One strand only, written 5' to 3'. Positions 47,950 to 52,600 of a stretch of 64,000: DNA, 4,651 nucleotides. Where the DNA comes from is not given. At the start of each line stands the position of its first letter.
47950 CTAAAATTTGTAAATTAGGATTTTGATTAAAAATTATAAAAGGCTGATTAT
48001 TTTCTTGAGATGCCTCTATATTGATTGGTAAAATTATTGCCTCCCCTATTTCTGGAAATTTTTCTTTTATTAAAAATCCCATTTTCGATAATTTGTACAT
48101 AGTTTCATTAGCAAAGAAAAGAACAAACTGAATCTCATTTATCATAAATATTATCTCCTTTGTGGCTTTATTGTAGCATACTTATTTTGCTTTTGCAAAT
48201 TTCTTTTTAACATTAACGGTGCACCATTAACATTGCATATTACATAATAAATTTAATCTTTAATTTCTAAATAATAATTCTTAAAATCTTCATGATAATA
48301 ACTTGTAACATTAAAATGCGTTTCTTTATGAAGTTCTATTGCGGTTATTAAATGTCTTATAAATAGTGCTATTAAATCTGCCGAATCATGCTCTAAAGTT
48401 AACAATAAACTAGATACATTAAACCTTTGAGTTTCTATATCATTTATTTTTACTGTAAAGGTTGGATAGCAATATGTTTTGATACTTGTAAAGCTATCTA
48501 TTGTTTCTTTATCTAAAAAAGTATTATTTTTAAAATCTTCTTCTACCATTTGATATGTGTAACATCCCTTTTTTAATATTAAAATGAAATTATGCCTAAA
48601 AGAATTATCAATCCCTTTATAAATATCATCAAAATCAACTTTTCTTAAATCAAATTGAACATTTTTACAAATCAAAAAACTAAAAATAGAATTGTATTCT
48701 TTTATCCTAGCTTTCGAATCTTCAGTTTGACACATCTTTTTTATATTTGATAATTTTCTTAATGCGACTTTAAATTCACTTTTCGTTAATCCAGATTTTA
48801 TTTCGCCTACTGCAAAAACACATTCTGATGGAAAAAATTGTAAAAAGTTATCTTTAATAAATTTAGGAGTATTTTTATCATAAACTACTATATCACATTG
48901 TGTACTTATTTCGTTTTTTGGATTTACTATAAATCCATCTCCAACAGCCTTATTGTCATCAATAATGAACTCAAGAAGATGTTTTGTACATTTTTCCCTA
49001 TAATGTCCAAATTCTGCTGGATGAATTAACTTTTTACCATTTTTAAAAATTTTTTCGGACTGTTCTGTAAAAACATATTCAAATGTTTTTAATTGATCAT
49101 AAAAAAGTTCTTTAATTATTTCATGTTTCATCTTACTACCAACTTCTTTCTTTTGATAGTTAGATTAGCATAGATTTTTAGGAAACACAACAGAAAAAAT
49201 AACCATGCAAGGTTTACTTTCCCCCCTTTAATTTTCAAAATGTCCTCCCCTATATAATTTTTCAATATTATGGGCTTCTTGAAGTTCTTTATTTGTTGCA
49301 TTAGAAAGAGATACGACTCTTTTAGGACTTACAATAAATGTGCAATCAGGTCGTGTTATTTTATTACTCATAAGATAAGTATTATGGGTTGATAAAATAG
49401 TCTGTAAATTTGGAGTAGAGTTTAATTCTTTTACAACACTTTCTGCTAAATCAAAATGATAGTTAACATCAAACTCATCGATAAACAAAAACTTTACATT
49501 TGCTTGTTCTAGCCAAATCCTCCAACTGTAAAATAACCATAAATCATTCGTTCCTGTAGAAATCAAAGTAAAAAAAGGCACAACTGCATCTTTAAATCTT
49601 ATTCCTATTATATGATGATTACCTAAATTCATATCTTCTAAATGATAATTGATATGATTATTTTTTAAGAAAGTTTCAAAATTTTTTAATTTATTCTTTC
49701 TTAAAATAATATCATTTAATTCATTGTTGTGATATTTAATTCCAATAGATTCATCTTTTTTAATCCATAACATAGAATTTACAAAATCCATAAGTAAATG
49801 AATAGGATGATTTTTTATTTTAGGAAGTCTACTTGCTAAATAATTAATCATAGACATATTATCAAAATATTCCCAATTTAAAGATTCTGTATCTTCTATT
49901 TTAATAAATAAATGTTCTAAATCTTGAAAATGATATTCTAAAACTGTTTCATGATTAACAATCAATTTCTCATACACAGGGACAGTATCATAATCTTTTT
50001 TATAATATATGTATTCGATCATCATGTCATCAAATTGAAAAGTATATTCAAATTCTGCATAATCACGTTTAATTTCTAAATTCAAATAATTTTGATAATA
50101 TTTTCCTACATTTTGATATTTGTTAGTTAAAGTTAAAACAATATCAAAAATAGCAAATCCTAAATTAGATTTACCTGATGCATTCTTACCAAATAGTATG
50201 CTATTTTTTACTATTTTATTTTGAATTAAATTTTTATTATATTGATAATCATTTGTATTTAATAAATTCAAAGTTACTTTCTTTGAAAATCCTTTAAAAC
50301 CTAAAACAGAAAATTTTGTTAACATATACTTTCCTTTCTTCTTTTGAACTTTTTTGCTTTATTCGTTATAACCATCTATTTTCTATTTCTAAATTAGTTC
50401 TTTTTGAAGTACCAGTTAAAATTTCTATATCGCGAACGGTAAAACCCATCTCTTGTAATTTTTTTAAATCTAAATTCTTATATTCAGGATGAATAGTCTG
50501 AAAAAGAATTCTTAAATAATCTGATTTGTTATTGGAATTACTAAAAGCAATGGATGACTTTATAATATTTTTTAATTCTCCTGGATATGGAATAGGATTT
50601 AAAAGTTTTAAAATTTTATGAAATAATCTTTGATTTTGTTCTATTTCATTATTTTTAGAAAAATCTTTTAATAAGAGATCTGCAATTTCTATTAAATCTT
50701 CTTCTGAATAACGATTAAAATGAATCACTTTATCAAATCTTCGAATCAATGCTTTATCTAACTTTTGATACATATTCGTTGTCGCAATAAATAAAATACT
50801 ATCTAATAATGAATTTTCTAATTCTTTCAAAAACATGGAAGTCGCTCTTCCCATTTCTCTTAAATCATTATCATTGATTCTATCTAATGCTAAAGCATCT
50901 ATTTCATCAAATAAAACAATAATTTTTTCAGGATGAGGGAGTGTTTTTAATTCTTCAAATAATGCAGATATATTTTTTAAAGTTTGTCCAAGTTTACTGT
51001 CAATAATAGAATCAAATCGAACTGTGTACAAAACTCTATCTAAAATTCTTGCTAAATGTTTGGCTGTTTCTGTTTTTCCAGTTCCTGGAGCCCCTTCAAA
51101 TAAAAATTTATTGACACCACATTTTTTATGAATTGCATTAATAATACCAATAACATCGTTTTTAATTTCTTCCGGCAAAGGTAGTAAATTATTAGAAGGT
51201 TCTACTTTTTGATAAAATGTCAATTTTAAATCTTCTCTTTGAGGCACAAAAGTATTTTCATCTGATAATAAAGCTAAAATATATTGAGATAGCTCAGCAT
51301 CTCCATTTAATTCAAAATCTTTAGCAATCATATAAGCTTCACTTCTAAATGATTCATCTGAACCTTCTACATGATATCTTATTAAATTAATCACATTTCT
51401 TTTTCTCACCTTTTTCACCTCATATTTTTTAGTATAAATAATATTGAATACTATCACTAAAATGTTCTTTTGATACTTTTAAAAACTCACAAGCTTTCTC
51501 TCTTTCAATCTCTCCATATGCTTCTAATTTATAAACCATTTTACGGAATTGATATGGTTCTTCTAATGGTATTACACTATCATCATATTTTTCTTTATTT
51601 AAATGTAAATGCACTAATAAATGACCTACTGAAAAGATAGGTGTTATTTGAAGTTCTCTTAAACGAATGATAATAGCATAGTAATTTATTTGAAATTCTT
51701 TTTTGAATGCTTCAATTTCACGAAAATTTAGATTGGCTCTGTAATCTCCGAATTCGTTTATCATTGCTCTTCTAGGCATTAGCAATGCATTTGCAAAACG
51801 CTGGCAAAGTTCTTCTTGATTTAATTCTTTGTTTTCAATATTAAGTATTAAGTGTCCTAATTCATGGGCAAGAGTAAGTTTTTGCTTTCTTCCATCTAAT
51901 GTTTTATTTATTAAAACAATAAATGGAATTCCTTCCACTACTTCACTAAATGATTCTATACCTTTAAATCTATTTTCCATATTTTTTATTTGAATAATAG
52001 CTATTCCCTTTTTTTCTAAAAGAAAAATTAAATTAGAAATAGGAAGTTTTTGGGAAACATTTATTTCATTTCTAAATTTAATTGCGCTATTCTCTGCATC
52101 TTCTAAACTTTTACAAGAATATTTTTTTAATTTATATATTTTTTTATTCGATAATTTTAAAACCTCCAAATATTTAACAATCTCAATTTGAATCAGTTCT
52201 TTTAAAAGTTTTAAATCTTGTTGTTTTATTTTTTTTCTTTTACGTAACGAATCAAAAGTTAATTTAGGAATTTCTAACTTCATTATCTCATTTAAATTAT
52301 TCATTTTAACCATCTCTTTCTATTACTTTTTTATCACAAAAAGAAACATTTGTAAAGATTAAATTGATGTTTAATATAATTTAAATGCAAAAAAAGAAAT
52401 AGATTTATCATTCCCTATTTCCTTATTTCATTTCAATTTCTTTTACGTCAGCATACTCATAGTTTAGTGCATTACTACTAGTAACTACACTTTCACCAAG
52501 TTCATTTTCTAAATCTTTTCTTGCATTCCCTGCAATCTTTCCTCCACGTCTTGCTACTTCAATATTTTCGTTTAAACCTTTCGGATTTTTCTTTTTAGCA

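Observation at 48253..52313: Candidate undescribed defence operon: ImmA-like metalloprotease, AAA+ ATPase, ABC-type ATPase and DUF6602/PD-(D/E)XK nuclease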

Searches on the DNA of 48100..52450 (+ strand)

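Call 10: search_dna_similar(query=window:48100-52450:+, collection=plasmids, mode=near)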
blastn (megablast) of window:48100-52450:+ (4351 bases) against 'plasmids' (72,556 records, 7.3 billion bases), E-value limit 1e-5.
Records with a match: 2; places in all: 2; records where one place covers at least 80% of the query: 0.
Best place of each record, by identity: 80-90% 2.
By first word of the organism name: Macrococcoides 1; Macrococcus 1.
By predicted mobility (MOB-suite, as given by PLSDB): non-mobilizable 2.
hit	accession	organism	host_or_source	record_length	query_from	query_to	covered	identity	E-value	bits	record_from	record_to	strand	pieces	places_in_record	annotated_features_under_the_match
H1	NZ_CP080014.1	Macrococcoides caseolyticum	calf,pure culture,nasal swab sample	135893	2746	2911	4%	80.4%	4e-23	119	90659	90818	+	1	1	ATP-binding protein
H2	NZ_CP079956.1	Macrococcus sp. 19Msa1099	pure culture,pork meat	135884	2746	2911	4%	80.4%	4e-23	119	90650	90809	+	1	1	ATP-binding protein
